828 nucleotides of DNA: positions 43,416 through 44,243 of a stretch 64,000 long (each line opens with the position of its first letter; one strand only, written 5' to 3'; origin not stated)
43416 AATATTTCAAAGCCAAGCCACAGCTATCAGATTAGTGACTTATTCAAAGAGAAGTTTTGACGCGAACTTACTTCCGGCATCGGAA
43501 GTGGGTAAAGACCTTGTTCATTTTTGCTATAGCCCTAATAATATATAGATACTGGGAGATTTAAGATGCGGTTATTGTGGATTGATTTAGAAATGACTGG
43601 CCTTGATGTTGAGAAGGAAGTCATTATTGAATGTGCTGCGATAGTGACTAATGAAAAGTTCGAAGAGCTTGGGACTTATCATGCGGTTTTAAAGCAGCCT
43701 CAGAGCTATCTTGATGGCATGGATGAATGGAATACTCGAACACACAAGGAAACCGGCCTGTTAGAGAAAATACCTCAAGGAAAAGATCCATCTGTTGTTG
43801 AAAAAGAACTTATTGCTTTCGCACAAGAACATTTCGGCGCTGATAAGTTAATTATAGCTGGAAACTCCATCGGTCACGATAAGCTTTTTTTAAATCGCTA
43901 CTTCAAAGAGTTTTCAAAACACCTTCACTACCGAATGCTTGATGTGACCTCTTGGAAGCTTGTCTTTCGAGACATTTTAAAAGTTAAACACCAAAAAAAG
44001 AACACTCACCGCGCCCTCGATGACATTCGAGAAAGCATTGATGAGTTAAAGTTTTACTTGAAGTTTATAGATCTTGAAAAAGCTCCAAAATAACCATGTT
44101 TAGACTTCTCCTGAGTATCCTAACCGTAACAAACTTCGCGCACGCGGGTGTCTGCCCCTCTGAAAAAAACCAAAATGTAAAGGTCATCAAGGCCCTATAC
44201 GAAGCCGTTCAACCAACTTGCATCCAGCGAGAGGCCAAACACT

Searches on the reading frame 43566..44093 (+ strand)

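Call 20: search_protein_families(library=pfam, proteins=[window:43566-44093:+])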
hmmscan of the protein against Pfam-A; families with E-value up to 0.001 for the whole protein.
window:43566-44093:+ (175 aa): 1 family
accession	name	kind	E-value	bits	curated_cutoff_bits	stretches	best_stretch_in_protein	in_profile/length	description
PF00929.31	RNase_T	-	1.9e-21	77.7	24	1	4-160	1-163/164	Exonuclease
